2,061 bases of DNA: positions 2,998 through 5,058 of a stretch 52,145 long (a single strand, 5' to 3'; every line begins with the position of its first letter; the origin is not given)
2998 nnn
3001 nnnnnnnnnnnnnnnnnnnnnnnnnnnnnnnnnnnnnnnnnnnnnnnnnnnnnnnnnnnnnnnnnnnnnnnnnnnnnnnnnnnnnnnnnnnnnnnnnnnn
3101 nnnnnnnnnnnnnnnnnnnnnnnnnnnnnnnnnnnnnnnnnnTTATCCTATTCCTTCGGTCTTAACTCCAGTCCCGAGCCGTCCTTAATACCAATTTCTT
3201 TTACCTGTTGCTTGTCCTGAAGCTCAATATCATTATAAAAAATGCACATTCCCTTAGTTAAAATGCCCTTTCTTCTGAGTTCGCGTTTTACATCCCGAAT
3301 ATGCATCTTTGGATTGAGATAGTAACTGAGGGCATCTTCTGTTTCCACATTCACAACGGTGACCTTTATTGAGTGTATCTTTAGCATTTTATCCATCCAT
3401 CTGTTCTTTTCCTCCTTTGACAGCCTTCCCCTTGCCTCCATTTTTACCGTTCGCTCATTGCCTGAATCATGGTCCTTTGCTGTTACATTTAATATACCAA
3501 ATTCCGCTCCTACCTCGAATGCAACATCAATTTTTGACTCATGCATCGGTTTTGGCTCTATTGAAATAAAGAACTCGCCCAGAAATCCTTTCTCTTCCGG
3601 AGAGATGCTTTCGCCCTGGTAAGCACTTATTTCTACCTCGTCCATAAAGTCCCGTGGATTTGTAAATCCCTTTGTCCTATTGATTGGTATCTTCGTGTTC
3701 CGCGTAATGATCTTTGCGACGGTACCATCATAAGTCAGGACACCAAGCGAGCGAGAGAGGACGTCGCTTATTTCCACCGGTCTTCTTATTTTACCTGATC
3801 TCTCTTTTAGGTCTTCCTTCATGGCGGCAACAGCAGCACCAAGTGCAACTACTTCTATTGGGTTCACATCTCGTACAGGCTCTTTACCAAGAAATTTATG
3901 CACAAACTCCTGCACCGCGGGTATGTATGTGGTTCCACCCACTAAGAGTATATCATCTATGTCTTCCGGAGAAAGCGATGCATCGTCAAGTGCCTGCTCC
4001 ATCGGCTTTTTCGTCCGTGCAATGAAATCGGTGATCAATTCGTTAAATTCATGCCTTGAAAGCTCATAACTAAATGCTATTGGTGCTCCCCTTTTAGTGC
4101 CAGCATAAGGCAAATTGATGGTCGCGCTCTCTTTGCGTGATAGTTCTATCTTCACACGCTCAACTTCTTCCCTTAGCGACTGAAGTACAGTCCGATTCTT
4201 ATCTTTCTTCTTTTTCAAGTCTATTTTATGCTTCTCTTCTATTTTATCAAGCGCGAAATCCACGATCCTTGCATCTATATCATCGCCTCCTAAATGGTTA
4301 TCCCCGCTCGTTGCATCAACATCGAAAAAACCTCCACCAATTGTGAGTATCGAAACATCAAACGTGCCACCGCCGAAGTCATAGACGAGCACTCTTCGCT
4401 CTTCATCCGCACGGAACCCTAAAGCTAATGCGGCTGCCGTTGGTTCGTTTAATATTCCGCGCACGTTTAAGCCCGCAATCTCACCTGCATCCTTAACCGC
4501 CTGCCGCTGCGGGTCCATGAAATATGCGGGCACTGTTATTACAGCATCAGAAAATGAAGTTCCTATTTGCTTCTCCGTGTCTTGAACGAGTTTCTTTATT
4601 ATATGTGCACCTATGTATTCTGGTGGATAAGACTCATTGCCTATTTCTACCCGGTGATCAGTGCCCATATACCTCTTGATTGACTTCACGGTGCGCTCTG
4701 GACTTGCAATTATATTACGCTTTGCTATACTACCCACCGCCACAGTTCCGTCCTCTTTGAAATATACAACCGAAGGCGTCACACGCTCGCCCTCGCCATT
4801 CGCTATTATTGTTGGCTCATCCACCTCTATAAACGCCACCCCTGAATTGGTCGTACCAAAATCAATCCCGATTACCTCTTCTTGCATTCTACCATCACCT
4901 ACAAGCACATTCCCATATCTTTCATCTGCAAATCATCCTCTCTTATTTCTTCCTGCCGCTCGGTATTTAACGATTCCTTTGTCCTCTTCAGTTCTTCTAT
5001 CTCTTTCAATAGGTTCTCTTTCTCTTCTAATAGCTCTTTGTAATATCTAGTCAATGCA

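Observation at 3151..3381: Ubiquitin-like beta-grasp domain fused to the C-terminus of an Hsp70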

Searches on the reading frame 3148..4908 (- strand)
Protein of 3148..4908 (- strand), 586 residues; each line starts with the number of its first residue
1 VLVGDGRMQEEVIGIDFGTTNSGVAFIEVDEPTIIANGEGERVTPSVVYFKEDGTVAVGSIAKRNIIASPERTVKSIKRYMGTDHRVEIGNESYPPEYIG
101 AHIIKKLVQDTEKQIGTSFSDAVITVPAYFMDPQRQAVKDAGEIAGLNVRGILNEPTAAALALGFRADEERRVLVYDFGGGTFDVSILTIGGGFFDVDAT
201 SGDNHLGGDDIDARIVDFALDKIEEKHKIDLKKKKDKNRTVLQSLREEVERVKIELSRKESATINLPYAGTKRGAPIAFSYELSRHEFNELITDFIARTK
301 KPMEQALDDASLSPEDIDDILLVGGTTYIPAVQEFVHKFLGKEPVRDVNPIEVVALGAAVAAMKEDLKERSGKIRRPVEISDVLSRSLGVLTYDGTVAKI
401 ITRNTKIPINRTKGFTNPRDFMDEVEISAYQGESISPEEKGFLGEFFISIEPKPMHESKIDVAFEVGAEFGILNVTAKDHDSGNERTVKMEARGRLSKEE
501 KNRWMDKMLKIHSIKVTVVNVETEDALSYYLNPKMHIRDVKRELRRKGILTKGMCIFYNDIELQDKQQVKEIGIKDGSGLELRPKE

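Call 3: search_protein_families(library=pfam, proteins=[window:3148-4908:-], max_evalue=1)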
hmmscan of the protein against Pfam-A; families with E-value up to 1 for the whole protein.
window:3148-4908:- (586 aa): 9 families
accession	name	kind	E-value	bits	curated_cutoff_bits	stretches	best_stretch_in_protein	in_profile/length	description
PF00012.26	HSP70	-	3.6e-149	498.2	20.6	2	87-511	101-517/599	Hsp70 protein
PF06723.19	MreB_Mbl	-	7.3e-18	64.9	27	1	12-364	3-321/327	MreB/Mbl protein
PF00240.29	ubiquitin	-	3.7e-05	23.8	25.4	1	522-582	6-67/72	Ubiquitin family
PF01968.24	Hydantoinase_A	-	0.0065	16.2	22.9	1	104-188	11-96/291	Hydantoinase/oxoprolinase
PF11976.14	Rad60-SLD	-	0.031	14.5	23.8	1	514-582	1-70/72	Ubiquitin-2 like Rad60 SUMO-like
PF21523.3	ParM_N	-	0.033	14.7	27.4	0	170-217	4-49/159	Plasmid segregation protein ParM, C-terminal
PF20882.2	Sos7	-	0.052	14.1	27.3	0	335-379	19-62/75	Kinetochore protein Sos7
PF02782.22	FGGY_C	-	0.11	12.6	27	1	313-363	146-195/198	FGGY family of carbohydrate kinases, C-terminal domain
PF18521.6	TAD2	-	0.99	9.9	31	0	305-318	4-17/25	Transactivation domain 2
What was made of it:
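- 3820..4887 (-): Hsp70 nucleotide-binding domain with intact catalytic motifs (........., IKR.MG, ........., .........). Gly151 lies at the position of DnaK Arg167. Pfam HSP70 E=3.6e-149 (call 3).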

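Call 4: search_protein_families(library=ncbifam, proteins=[window:3148-4908:-], max_evalue=1)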
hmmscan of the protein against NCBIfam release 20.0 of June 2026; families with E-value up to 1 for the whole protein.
window:3148-4908:- (586 aa): 14 families
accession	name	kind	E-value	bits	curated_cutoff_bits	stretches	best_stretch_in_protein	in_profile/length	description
NF001413.0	PRK00290.1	equivalog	4.3e-158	527.5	648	1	10-505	2-508/625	molecular chaperone DnaK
TIGR02350.1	prok_dnaK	equivalog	1.4e-155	519.1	822.55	1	12-505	2-507/596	molecular chaperone DnaK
NF009946.0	PRK13410.1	equivalog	2e-139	465.8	1019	2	91-507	107-513/669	molecular chaperone DnaK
NF009947.0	PRK13411.1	equivalog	5.2e-139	464.3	1002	2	87-504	101-510/662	molecular chaperone DnaK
TIGR01991.1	HscA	equivalog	9.8e-118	394.2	708.55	2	96-509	107-502/600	Fe-S protein assembly chaperone HscA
NF003520.0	PRK05183.1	subfamily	1.5e-115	387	620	2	95-508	126-521/621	Fe-S protein assembly chaperone HscA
NF002399.0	PRK01433.1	equivalog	1.7e-73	248.2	743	1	9-515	18-501/595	Fe-S protein assembly chaperone HscA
NF008673.0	PRK11678.1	equivalog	7.1e-21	74.6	331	3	54-198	84-236/450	molecular chaperone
NF011660.0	PRK15080.1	equivalog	5.4e-17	61.9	182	2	97-224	71-192/277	ethanolamine utilization protein EutJ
TIGR02529.1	EutJ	subfamily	6.2e-17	61.9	152.1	2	101-228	43-163/239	ethanolamine utilization protein EutJ family protein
NF010539.0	PRK13927.1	subfamily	1.3e-16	60.5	293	1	9-365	5-329/339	rod shape-determining protein MreB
TIGR00904.1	mreB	subfamily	3.5e-15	55.9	365.75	1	13-362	5-326/334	MreB/Mrl family cell shape determining protein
NF010540.1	PRK13929.1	exception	1.6e-14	53.7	515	1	10-361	4-323/334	rod-share determining protein MreBH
TIGR01174.1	ftsA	equivalog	0.00016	20.8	175.85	1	137-356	162-353/371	cell division protein FtsA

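Call 5: find_homologous_proteins(query=window:3148-4908:-, max_evalue=1e-20)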
Query window:3148-4908:- (586 aa): 8000 proteins with E <= 1e-20 among 8000 candidates; the best 120 are listed.
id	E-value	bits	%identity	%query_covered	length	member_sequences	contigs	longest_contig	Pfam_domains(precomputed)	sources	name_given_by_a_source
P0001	0.0e+0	1174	93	99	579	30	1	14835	PF00012.27,PF06723.20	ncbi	-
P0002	0.0e+0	1159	91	99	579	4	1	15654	PF00012.27,PF06723.20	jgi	jgi:molecular chaperone DnaK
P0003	0.0e+0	1145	90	99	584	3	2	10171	PF00012.27,PF06723.20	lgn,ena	-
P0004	0.0e+0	1089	85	99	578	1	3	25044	PF00012.27,PF06723.20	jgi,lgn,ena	-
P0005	0.0e+0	1030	80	99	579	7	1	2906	PF00012.27,PF06723.20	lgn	-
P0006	5.8e-295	997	77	99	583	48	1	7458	PF00012.27,PF06723.20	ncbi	-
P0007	1.5e-294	996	78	98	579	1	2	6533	PF00012.27,PF06723.20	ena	-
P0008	2.2e-291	985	78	98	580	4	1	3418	PF00012.27,PF00240.30,PF06723.20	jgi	-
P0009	1.3e-288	976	75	99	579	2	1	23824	PF00012.27,PF06723.20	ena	-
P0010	1.9e-286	969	76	99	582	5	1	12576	PF00012.27,PF06723.20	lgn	-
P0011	4.6e-286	968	75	99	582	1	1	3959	PF00012.27,PF06723.20,PF21523.4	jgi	-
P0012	5.8e-286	968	75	99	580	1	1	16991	PF00012.27,PF06723.20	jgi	jgi:molecular chaperone DnaK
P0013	2.4e-285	966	75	99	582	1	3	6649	PF00012.27,PF06723.20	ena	-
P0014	6.9e-285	964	75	99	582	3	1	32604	PF00012.27,PF06723.20,PF21523.4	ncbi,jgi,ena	-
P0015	1.3e-284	963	75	99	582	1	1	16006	PF00012.27,PF06723.20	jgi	-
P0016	4.0e-284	962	75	99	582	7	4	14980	PF00012.27,PF06723.20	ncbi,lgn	-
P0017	4.4e-281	951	75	99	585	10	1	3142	PF00012.27,PF06723.20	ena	-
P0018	6.8e-278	941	74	99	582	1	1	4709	PF00012.27,PF06723.20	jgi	-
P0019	1.3e-277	940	74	99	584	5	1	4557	PF00012.27,PF06723.20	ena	-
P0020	5.4e-277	938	74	98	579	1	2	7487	PF00012.27,PF06723.20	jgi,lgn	jgi:molecular chaperone DnaK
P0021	9.3e-277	937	74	99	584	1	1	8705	PF00012.27,PF06723.20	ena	-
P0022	1.3e-275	933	74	98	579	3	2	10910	PF00012.27,PF06723.20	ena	-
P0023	2.1e-275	933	73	98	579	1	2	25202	PF00012.27,PF06723.20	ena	-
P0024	4.0e-275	932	73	98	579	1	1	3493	PF00012.27,PF06723.20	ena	-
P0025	1.2e-272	924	73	98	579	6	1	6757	PF00012.27,PF06723.20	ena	-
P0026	1.2e-267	907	73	98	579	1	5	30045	PF00012.27,PF06723.20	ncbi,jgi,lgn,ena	ncbi:MAG: Hsp70 family protein [Candidatus Methanogasteraceae archaeon]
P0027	8.3e-267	904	72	98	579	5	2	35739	PF00012.27,PF06723.20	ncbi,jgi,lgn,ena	-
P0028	1.0e-266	904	72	98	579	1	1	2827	PF00012.27,PF06723.20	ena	-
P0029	2.4e-266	903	72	98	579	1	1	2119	PF00012.27,PF06723.20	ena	-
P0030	2.8e-264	896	71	98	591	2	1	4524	PF00012.27,PF06723.20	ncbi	-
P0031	2.3e-262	890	70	98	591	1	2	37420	PF00012.27,PF06723.20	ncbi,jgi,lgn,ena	-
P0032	2.2e-261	886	70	98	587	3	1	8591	PF00012.27,PF06723.20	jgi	jgi:molecular chaperone DnaK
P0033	1.1e-260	884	70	98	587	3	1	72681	PF00012.27,PF00240.30,PF06723.20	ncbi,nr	ncbi:MAG: Chaperone protein DnaK [Candidatus Methanogaster sp.]|nr:MAG: Chaperone protein DnaK [ANME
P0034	1.7e-260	884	70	98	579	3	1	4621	PF00012.27,PF06723.20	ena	-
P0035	2.1e-260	883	70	98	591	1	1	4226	PF00012.27,PF06723.20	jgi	-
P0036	5.0e-260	882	70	98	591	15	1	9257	PF00012.27,PF06723.20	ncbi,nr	ncbi:MAG: Hsp70 family protein [Euryarchaeota archaeon]|nr:Hsp70 family protein [Euryarchaeota archa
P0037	8.3e-260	881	70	98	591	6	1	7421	PF00012.27,PF06723.20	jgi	-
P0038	9.8e-257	871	69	98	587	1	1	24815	PF00012.27,PF00240.30,PF06723.20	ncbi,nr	ncbi:MAG: Hsp70 family protein [Euryarchaeota archaeon]|nr:Hsp70 family protein [Euryarchaeota archa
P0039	8.5e-255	865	67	99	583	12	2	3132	PF00012.27,PF06723.20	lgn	-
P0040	3.8e-228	777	62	99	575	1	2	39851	PF00012.27,PF00240.30,PF06723.20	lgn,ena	-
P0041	6.8e-220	750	77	75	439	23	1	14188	PF00012.27,PF00240.30,PF06723.20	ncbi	-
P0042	1.7e-215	735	61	98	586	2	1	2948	PF00012.27,PF06723.20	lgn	-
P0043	5.5e-214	730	59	98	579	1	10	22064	PF00012.27,PF06723.20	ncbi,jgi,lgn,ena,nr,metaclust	ncbi:MAG: hypothetical protein A7315_00130 [Candidatus Altiarchaeales archaeon WOR_SM1_79]|nr:MAG: h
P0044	1.0e-211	723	58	98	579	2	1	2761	PF00012.27,PF00240.30,PF06723.20,PF11976.15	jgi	jgi:molecular chaperone DnaK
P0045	3.0e-210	718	60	98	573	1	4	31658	PF00012.27,PF06723.20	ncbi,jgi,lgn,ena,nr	ncbi:MAG: hypothetical protein A7316_04830 [Candidatus Altiarchaeales archaeon WOR_SM1_86-2]|nr:MAG:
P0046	9.8e-206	703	58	98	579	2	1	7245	PF00012.27,PF00240.30,PF06723.20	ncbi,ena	-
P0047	1.5e-204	699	56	98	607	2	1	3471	PF00012.27,PF06723.20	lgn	-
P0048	2.4e-200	685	57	98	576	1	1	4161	PF00012.27,PF06723.20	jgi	-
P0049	7.6e-200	683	57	98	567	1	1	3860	PF00012.27,PF06723.20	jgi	-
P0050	1.0e-199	683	56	99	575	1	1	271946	PF00012.27,PF06723.20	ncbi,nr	ncbi:MAG: Hsp70 family protein [Candidatus Methanoperedens sp.]|nr:Hsp70 family protein [Candidatus 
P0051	1.1e-199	683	56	98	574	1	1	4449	PF00012.27,PF06723.20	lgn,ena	-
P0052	3.1e-199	681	56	98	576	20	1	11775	PF00012.27,PF06723.20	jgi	jgi:molecular chaperone DnaK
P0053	3.7e-199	681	56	98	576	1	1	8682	PF00012.27,PF06723.20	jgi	-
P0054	4.2e-199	681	56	98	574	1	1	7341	PF00012.27,PF06723.20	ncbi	-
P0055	4.8e-199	681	56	99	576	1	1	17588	PF00012.27,PF06723.20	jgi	jgi:molecular chaperone DnaK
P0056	1.2e-198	679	56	98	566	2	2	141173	PF00012.27,PF06723.20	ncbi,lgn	-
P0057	1.5e-198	679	55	99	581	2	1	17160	PF00012.27,PF06723.20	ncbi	-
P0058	2.3e-198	678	56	98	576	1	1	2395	PF00012.27,PF06723.20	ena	-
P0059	2.4e-198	678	56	98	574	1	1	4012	PF00012.27,PF06723.20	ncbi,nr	ncbi:MAG: Hsp70 family protein [Euryarchaeota archaeon]|nr:Hsp70 family protein [Euryarchaeota archa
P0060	2.5e-198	678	56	98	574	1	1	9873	PF00012.27,PF06723.20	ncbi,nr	ncbi:MAG: Hsp70 family protein [Candidatus Methanoperedens sp.]|nr:Hsp70 family protein [Candidatus 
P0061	2.5e-198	678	56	98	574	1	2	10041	PF00012.27,PF06723.20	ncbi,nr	ncbi:MAG: Hsp70 family protein [Euryarchaeota archaeon]|nr:Hsp70 family protein [Euryarchaeota archa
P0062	9.8e-198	676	57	99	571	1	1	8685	PF00012.27,PF06723.20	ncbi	-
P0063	1.3e-197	676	56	99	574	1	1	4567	PF00012.27,PF06723.20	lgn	-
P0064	2.2e-197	675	56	98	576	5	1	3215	PF00012.27,PF06723.20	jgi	jgi:molecular chaperone DnaK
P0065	2.5e-197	675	56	99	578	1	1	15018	PF00012.27,PF06723.20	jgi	jgi:molecular chaperone DnaK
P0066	3.2e-197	675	56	98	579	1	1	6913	PF00012.27,PF00240.30,PF06723.20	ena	-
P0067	5.2e-197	674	55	99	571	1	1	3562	PF00012.27,PF06723.20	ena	-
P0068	5.3e-197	674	56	98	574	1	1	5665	PF00012.27,PF06723.20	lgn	-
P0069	5.6e-197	674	56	98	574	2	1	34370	PF00012.27,PF06723.20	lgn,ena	-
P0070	6.7e-197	674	56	98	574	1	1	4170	PF00012.27,PF06723.20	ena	-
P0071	7.7e-197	673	56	99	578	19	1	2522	PF00012.27,PF06723.20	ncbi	-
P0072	1.1e-196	673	55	99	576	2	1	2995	PF00012.27,PF06723.20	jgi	-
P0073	1.2e-196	673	55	99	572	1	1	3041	PF00012.27,PF06723.20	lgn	-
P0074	1.9e-196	672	56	99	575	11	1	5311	PF00012.27,PF06723.20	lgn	-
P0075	2.0e-196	672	56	99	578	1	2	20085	PF00012.27,PF06723.20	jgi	jgi:molecular chaperone DnaK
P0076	2.3e-196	672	56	98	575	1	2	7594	PF00012.27,PF06723.20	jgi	jgi:molecular chaperone DnaK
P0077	2.6e-196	672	56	99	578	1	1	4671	PF00012.27,PF06723.20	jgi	jgi:molecular chaperone DnaK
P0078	4.4e-196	671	56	99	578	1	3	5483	PF00012.27,PF06723.20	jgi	jgi:molecular chaperone DnaK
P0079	4.8e-196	671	56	98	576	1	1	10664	PF00012.27,PF06723.20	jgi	jgi:molecular chaperone DnaK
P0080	1.0e-195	670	56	99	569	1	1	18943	PF00012.27,PF06723.20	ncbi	-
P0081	1.7e-195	669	56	99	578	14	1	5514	PF00012.27,PF06723.20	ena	-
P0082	3.0e-195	668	55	99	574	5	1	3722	PF00012.27,PF06723.20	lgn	-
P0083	6.6e-195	667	55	99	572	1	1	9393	PF00012.27,PF06723.20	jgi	-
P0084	7.0e-195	667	58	99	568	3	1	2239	PF00012.27,PF06723.20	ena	-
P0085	8.0e-195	667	55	98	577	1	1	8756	PF00012.27,PF06723.20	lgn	-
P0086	8.5e-195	667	55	99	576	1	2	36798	PF00012.27,PF06723.20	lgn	-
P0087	8.7e-195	667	55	99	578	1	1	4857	PF00012.27,PF06723.20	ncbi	-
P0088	1.0e-194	666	55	97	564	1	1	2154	PF00012.27,PF06723.20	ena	-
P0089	1.3e-194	666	55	98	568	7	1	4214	PF00012.27,PF06723.20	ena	-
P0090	1.4e-194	666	55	98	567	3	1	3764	PF00012.27,PF06723.20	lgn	-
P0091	1.6e-194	666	56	99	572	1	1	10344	PF00012.27,PF00240.30,PF06723.20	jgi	jgi:molecular chaperone DnaK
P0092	2.2e-194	665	55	98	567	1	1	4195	PF00012.27,PF06723.20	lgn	-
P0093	2.2e-194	665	56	99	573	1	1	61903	PF00012.27,PF06723.20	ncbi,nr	ncbi:MAG: Hsp70 family protein [Candidatus Methanoperedens sp.]|nr:Hsp70 family protein [Candidatus 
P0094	2.4e-194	665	55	98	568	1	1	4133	PF00012.27,PF06723.20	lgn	-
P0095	2.5e-194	665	56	98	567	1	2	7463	PF00012.27,PF00240.30,PF06723.20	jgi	jgi:molecular chaperone DnaK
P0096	2.9e-194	665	57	99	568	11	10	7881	PF00012.27,PF06723.20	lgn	-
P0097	3.1e-194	665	56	98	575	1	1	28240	PF00012.27,PF06723.20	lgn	-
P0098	4.9e-194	664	55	99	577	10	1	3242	PF00012.27,PF06723.20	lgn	-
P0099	5.0e-194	664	55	99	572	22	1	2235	PF00012.27,PF06723.20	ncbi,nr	ncbi:MAG: Hsp70 family protein [ANME-2 cluster archaeon]|nr:Hsp70 family protein [ANME-2 cluster arc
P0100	6.1e-194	664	55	99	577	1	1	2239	PF00012.27,PF06723.20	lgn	-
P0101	7.0e-194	664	54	99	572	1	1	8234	PF00012.27,PF06723.20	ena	-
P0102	7.6e-194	664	54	99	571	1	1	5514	PF00012.27,PF06723.20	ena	-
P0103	1.3e-193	663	56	99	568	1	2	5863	PF00012.27,PF06723.20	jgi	-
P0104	1.4e-193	663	56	99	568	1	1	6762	PF00012.27,PF06723.20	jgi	jgi:molecular chaperone DnaK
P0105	1.4e-193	663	57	99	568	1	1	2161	PF00012.27,PF06723.20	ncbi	-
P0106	1.5e-193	663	55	99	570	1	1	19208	PF00012.27,PF06723.20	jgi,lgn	jgi:molecular chaperone DnaK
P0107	1.6e-193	662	56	98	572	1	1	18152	PF00012.27,PF06723.20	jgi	jgi:molecular chaperone DnaK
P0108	2.3e-193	662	57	99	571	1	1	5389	PF00012.27,PF06723.20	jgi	jgi:molecular chaperone DnaK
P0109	2.8e-193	662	57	99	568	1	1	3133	PF00012.27,PF06723.20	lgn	-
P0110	3.4e-193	661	55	98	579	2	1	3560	PF00012.27,PF06723.20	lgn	-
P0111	3.8e-193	661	56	99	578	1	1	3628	PF00012.27,PF06723.20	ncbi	-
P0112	4.4e-193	661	55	99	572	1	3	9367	PF00012.27,PF06723.20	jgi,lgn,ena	-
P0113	4.5e-193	661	54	99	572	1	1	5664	PF00012.27,PF06723.20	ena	-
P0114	5.4e-193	661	54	99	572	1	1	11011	PF00012.27,PF06723.20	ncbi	-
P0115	5.6e-193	661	55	98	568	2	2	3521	PF00012.27,PF06723.20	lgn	-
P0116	6.2e-193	661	57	99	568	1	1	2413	PF00012.27,PF06723.20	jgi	jgi:molecular chaperone DnaK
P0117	7.6e-193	660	56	99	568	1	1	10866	PF00012.27,PF06723.20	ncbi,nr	ncbi:MAG: molecular chaperone DnaK [Methanosarcinales archaeon]|nr:MAG: molecular chaperone DnaK [Me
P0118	7.8e-193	660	57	99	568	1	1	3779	PF00012.27,PF06723.20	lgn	-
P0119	8.0e-193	660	54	99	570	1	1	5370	PF00012.27,PF06723.20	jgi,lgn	-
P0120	8.3e-193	660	56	99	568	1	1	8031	PF00012.27,PF06723.20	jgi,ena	-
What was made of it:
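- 3148..4908 (-): Whole Hsp70-Ubl gene (GTG 4908, or more likely ATG 4887, to TAG 3148). Most homologues are 565-591 aa, and the closest ones listed are 578-584 aa (call 5).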

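Call 19: find_related_loci(query=window:3148-4908:-, collection=genome_contigs, flank=6000)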
Query window:3148-4908:- (586 aa) in genome_contigs; peptide patterns used: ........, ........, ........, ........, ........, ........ (x = any residue, [..] = any of these).
57 stretches matched a pattern; 16 encode a relative of the query (tblastn E <= 1e-3); 16 distinct loci.
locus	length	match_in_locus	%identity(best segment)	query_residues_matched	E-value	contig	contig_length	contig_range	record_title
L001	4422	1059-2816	93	1-586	0e+0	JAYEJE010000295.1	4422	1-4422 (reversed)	MAG: Methanobacteriota archaeon isolate MAG172 MAG172_295, whole genome shotgun sequence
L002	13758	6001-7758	94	1-586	0e+0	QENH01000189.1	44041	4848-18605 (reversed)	Methanophagales archaeon isolate CONS3730B06UFb1 Ga0123266_1013, whole genome shotgun sequence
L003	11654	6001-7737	90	8-586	0e+0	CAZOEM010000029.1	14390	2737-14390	MAG TPA_asm: uncultured Halobacteria archaeon isolate binchicken_co116_93 genome assembly, contig: NODE_4352_length_1439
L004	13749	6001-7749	79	4-586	0e+0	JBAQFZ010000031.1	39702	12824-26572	MAG: Halobacteriota archaeon isolate MFD06995_ilm_asm_bin17 k127_140089, whole genome shotgun sequence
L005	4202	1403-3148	77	8-586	0e+0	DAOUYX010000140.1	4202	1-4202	MAG TPA_asm: Methanosarcinales archaeon isolate CSMAG_938 CSMAG_938_k141_2733032_length_4202_cov_12.4977, whole genome s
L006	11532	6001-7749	77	8-586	0e+0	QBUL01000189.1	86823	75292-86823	ANME-1 cluster archaeon GoMg1 GOMG1_1, whole genome shotgun sequence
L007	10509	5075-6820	75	8-586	0e+0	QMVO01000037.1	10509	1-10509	MAG: Methanosarcinales archaeon isolate B64_G16 B64_Guay16_scaffold_04721, whole genome shotgun sequence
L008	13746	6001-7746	76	8-586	0e+0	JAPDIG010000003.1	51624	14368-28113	MAG: Methanophagales archaeon isolate FWG147 FWG147_ANME1qexz01_contig003_0051624bp, whole genome shotgun sequence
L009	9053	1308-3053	75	8-586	0e+0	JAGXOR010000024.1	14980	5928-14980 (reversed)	Methanomicrobia archaeon LH_S13 NODE_24_length_14980_cov_127.997052, whole genome shotgun sequence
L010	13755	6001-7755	79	1-585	0e+0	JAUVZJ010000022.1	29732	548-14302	MAG: Methanophagales archaeon isolate CSMAG_1265 CSMAG_1265_k141_605724_length_29732_cov_150.8885, whole genome shotgun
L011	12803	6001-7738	78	8-586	0e+0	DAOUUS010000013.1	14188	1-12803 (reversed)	MAG TPA_asm: Methanophagales archaeon isolate CSMAG_829 CSMAG_829_k141_226788_length_14188_cov_36.7100, whole genome sho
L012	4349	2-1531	76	80-586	0e+0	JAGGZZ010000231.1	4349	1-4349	MAG: Methanophagales archaeon isolate AUK217 PB_MBMC_171_c_000000000270, whole genome shotgun sequence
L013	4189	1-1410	79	116-585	0e+0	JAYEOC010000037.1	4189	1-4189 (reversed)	MAG: Methanobacteriota archaeon isolate MAG039 MAG039_37, whole genome shotgun sequence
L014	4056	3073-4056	80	7-333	1e-179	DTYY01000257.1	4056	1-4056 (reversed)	MAG TPA_asm: Methanosarcinales archaeon isolate UWMA-0233 k99_3010345, whole genome shotgun sequence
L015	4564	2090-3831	77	8-583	0e+0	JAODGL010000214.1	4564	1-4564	MAG: Methanosarcinales archaeon isolate Flange_M5_B8-AMOR_1b 1-CGB-Flange_contig_670, whole genome shotgun sequence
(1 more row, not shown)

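Call 25: find_encoding_contigs(protein=P0050, flank=8000, max_places=2)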
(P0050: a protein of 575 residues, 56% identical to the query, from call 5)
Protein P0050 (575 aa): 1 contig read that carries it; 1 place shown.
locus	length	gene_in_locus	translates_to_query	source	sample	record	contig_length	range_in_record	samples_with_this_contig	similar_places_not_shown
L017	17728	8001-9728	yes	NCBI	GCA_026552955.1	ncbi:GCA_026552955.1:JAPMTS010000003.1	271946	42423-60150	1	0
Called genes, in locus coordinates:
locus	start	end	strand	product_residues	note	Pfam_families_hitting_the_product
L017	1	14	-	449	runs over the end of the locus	PF07992:Pyr_redox_2, PF13738:Pyr_redox_3 (faint), PF00070:Pyr_redox, PF02852:Pyr_redox_dim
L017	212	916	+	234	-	PF06745:ATPase, PF23365:DUF7090, PF24336:DUF7504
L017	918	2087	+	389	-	PF06745:ATPase, PF00025:Arf, PF00071:Ras, PF01926:MMR_HSR1, PF03029:ATP_bind_1 (weak), PF00009:GTP_EFTU (weak)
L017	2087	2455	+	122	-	PF03259:Robl_LC7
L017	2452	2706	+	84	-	PF01985:CRS1_YhbY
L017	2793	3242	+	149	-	PF01090:Ribosomal_S19e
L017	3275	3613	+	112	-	PF01984:dsDNA_bind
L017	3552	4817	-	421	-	PF00133:tRNA-synt_1 (faint), PF01406:tRNA-synt_1e, PF01921:tRNA-synt_1f (faint), PF09334:tRNA-synt_1g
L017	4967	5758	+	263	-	-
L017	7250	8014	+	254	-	PF01025:GrpE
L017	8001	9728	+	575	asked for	PF00012:HSP70, PF06723:MreB_Mbl, PF00012:HSP70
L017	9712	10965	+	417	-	PF00226:DnaJ (faint)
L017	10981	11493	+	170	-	-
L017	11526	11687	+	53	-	-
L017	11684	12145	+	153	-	-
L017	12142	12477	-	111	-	PF13462:Thioredoxin_4 (faint), PF00462:Glutaredoxin (weak), PF13192:Thioredoxin_3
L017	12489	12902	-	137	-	-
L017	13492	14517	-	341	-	PF21088:MS_channel_1st (weak), PF00924:MS_channel_2nd, PF21082:MS_channel_3rd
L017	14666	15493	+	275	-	PF00254:FKBP_C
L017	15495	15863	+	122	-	-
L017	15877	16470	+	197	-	PF00005:ABC_tran, PF13304:AAA_21 (weak), PF13732:DrrA1-3_C (weak)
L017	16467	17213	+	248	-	PF01061:ABC2_membrane, PF12698:ABC2_membrane_3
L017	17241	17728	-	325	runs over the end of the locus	-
